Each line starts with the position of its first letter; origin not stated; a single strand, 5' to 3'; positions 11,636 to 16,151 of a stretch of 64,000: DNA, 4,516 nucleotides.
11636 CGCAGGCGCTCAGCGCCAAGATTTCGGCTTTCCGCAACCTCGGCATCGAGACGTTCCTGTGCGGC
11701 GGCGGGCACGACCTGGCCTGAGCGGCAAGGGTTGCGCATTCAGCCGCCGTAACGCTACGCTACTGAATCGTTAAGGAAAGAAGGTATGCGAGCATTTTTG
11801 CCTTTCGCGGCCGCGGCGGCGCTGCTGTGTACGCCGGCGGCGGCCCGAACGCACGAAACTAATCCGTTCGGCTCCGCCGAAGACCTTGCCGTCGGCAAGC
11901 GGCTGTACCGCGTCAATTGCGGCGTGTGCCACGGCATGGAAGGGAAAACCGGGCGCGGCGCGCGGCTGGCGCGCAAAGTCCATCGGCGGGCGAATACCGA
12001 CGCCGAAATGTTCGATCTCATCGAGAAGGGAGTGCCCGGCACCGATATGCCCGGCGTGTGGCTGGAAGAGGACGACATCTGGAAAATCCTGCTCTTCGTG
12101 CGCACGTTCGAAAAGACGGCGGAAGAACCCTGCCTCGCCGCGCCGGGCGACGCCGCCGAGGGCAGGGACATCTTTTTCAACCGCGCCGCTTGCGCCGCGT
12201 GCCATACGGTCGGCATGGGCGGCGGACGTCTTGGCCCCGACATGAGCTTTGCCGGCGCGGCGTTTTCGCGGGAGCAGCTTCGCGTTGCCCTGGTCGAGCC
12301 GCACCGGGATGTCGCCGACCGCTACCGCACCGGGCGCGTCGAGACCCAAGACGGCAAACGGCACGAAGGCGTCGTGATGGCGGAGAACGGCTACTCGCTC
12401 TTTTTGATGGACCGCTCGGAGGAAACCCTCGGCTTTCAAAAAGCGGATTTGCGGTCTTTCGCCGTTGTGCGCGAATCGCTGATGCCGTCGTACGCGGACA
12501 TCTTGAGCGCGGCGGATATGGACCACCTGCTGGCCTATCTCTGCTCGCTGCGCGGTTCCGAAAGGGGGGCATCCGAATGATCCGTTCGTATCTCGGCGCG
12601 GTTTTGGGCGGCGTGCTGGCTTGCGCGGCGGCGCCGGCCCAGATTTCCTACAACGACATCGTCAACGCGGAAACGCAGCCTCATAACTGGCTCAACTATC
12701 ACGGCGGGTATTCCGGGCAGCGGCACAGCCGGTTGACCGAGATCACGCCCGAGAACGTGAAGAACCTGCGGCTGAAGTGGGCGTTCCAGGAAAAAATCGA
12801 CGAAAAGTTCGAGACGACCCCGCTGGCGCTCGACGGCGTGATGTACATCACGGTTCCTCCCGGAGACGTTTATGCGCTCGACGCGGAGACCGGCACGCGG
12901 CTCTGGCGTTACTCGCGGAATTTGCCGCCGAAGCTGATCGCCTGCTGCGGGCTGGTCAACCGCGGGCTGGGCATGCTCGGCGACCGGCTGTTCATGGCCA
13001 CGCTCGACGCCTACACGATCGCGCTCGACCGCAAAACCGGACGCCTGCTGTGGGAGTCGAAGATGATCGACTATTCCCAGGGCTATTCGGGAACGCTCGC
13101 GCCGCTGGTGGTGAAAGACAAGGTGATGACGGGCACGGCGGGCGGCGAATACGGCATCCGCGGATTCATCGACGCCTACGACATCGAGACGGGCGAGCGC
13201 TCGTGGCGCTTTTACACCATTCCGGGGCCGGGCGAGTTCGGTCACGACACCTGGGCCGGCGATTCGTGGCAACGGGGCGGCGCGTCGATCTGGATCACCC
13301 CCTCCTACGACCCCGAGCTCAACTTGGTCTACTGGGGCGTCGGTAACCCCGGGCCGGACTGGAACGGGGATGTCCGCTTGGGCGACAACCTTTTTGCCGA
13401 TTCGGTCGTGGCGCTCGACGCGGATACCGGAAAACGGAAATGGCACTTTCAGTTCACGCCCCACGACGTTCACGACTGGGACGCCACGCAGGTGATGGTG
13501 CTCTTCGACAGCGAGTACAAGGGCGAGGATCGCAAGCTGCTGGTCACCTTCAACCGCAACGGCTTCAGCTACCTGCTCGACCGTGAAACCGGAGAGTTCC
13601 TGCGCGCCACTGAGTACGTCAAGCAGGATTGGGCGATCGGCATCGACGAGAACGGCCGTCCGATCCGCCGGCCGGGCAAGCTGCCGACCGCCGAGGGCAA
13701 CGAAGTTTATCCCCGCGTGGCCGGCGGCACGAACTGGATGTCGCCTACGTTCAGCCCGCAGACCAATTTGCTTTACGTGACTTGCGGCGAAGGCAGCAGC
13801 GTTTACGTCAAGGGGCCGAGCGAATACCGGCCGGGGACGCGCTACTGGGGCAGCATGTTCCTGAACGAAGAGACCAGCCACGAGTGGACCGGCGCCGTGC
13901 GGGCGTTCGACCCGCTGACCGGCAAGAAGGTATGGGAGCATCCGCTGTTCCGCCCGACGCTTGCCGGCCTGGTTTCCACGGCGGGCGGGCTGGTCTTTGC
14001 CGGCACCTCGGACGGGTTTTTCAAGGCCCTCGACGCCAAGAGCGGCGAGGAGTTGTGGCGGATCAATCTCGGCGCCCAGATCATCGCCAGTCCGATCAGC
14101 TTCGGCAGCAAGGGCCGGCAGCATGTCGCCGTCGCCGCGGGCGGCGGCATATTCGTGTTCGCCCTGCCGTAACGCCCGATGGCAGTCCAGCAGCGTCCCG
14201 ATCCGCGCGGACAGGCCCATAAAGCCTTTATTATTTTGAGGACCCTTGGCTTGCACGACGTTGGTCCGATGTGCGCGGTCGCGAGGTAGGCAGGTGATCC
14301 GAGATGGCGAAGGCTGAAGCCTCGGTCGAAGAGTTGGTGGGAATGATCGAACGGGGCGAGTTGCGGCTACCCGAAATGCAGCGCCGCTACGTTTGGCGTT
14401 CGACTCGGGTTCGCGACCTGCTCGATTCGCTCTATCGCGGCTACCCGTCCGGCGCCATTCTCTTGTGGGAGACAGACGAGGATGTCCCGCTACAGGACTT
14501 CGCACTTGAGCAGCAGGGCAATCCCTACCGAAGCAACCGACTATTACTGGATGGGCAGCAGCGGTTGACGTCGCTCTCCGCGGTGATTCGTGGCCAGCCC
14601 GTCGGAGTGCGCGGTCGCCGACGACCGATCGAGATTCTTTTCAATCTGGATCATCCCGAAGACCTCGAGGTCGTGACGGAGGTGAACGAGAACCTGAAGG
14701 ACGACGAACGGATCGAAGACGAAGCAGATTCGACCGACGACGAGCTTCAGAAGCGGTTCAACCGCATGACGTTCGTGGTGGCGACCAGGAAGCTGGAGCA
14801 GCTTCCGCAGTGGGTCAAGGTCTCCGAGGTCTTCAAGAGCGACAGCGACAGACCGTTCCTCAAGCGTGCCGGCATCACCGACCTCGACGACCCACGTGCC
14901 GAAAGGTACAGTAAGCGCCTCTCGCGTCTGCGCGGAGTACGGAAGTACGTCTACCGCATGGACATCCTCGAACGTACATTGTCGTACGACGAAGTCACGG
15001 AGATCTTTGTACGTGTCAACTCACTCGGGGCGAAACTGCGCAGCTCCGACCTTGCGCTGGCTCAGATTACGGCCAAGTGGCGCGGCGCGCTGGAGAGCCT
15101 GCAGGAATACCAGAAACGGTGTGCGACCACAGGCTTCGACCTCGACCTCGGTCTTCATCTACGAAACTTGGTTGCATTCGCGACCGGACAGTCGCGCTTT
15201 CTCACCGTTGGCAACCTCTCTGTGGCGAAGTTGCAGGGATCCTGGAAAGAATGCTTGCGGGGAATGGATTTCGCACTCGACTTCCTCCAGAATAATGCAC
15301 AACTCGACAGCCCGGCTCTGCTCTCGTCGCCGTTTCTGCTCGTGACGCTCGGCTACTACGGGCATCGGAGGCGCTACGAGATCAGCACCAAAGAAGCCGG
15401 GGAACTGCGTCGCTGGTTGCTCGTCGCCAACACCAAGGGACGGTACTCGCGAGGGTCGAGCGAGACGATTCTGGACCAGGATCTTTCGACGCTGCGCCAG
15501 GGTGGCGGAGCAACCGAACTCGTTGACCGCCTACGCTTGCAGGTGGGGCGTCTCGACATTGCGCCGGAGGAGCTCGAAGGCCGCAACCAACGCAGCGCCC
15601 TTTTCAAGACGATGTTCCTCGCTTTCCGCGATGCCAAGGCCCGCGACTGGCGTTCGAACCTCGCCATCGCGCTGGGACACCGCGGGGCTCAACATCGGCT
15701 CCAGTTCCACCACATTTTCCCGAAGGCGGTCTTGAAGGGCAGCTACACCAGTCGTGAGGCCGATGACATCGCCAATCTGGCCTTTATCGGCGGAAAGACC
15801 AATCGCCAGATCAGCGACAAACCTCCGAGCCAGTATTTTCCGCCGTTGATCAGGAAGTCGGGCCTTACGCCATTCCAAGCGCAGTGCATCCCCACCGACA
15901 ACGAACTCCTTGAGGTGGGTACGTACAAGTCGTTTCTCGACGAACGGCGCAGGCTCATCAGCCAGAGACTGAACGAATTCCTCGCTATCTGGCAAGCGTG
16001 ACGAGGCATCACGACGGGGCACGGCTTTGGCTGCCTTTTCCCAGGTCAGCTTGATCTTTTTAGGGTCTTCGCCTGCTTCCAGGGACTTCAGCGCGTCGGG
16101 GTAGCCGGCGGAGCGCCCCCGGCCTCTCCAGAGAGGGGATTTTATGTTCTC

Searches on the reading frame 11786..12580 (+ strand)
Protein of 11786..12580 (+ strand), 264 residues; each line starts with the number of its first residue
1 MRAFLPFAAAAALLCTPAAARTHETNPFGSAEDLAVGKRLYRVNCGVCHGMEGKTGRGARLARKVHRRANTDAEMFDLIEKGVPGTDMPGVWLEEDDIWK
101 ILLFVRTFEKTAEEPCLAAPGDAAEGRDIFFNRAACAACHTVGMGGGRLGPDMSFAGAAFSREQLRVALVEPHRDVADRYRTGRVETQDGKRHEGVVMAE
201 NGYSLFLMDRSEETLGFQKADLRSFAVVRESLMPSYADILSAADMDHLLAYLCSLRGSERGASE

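Call 55: search_protein_families(library=pfam, proteins=[window:11786-12580:+], max_evalue=0.001)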
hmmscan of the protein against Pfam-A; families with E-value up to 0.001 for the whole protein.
window:11786-12580:+ (264 aa): 3 families
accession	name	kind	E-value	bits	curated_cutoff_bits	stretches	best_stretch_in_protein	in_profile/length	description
PF13442.11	Cytochrome_CBB3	-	2.1e-17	63.6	27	1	33-105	2-68/68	Cytochrome C oxidase, cbb3-type, subunit III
PF00034.26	Cytochrom_C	-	1.4e-15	58.8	21.3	1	36-107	3-88/90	Cytochrome c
PF14495.11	Cytochrom_C550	-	0.00034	20.8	27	0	30-56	22-47/136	Cytochrome c-550 domain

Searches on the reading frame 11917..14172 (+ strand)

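Call 55: search_protein_families(library=pfam, proteins=[window:11917-14172:+], max_evalue=0.001)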
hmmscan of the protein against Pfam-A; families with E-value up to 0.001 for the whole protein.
window:11917-14172:+ (751 aa): 3 families
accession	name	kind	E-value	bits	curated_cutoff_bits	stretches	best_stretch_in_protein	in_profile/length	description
PF01011.28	PQQ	-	1.8e-91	308.1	26.7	2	258-562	1-335/595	Glucose/ethanol/alcohol dehydrogenase, beta-propeller domain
PF13360.13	PQQ_2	-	5.4e-30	105.2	27.6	3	316-434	3-100/233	Outer membrane protein assembly factor BamB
PF13570.13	Beta-prop_ACSF4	-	3.5e-13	50.1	133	2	660-731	114-185/329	Beta-alanine-activating enzyme, beta-propeller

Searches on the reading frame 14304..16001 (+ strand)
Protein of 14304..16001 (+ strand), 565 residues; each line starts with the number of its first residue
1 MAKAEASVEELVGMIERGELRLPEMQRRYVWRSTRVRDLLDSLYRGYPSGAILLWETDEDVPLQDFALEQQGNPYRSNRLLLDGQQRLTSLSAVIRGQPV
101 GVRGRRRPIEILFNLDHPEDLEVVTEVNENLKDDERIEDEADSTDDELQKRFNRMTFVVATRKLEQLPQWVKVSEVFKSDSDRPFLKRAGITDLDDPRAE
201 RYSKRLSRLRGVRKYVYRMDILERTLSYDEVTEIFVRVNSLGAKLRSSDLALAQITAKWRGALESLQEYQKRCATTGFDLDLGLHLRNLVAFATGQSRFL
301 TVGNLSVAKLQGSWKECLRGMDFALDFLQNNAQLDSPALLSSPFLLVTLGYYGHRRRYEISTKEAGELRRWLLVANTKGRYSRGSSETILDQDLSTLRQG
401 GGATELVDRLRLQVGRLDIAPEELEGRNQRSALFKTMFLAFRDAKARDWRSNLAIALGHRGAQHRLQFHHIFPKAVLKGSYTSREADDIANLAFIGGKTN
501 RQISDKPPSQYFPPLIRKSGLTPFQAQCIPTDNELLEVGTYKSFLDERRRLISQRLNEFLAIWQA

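Call 55: search_protein_families(library=pfam, proteins=[window:14304-16001:+], max_evalue=0.001)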
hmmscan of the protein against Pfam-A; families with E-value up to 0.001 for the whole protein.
window:14304-16001:+ (565 aa): 1 family
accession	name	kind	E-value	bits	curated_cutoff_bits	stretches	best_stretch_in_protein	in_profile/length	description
PF03235.19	GmrSD_N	-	2.5e-28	100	33.2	1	8-255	1-198/199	GmrSD restriction endonuclease, N-terminal domain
